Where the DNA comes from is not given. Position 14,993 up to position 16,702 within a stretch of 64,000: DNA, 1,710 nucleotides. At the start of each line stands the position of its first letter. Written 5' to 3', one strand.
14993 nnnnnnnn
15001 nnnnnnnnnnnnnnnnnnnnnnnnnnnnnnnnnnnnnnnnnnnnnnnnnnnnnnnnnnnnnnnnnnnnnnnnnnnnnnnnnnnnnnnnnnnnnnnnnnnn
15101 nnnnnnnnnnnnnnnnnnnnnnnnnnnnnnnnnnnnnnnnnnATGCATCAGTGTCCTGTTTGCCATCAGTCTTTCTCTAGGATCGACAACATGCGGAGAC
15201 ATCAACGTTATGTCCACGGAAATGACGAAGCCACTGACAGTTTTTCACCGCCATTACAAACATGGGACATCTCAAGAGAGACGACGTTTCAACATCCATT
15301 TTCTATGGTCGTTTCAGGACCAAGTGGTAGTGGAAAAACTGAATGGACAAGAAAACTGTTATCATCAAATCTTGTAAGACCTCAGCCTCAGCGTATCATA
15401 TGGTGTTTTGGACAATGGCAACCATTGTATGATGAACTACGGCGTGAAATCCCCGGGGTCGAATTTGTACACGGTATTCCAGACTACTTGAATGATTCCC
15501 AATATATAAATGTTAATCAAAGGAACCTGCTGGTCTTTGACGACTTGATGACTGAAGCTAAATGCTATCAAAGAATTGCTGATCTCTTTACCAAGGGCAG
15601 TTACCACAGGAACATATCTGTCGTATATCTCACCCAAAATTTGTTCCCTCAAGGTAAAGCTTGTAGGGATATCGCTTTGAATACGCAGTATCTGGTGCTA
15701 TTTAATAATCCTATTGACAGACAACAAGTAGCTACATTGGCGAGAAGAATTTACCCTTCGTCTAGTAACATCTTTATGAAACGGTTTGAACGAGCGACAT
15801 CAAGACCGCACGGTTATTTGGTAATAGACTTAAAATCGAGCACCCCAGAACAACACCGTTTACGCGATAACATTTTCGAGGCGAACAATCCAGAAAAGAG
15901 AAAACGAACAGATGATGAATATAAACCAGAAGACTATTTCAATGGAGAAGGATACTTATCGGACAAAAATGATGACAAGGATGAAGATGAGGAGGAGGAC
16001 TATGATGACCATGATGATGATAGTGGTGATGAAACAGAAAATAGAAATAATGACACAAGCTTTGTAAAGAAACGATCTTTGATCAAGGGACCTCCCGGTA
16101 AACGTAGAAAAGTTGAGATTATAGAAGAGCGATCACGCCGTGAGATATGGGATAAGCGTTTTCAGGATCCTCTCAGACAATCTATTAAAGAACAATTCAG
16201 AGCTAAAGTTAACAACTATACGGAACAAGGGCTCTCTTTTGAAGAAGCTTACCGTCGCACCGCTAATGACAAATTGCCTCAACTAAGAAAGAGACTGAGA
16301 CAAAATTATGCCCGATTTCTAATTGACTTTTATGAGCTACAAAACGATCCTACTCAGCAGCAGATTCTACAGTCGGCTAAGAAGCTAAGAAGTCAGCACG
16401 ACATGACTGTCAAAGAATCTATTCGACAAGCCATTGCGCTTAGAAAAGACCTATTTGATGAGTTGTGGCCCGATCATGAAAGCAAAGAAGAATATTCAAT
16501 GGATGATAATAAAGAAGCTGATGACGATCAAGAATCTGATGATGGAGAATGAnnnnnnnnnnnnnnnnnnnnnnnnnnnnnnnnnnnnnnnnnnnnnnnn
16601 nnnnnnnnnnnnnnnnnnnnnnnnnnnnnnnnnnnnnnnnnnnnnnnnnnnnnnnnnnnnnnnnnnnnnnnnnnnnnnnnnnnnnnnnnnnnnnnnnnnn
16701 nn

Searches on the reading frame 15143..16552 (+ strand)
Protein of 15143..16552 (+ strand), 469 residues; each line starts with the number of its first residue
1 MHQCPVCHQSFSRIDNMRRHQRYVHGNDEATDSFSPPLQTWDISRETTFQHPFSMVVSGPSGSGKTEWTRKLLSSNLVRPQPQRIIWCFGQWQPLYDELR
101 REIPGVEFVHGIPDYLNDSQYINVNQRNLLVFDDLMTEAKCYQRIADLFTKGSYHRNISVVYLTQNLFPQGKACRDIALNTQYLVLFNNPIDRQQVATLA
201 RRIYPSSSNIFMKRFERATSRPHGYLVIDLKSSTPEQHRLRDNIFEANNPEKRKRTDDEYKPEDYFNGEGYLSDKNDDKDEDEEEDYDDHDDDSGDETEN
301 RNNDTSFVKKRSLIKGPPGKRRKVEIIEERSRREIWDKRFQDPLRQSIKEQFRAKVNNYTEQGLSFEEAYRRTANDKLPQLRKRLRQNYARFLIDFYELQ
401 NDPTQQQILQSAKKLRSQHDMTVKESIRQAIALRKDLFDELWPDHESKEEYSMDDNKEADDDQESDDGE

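Call 12: search_protein_families(library=pfam, proteins=[window:15143-16552:+], max_evalue=0.01)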
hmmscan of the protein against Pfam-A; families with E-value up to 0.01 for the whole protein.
window:15143-16552:+ (469 aa): 6 families
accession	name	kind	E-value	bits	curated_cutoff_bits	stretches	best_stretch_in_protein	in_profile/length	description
PF04665.18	Pox_A32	-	1.7e-06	28.2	22.8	0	44-75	5-36/242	Poxvirus A32 protein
PF02456.21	Adeno_IVa2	-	1.4e-05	24.6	21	1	50-87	85-122/370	Adenovirus IVa2 protein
PF00096.32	zf-C2H2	-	0.00012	22.8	25.2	1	2-25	1-23/23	Zinc finger, C2H2 type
PF13894.12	zf-C2H2_4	-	0.0015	19.5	27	1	2-25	1-24/24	C2H2-type zinc finger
PF13912.12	zf-C2H2_6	-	0.0041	17.5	25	1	2-22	2-22/27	C2H2-type zinc finger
PF13401.12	AAA_22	-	0.0076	17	27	0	54-79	7-32/130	AAA domain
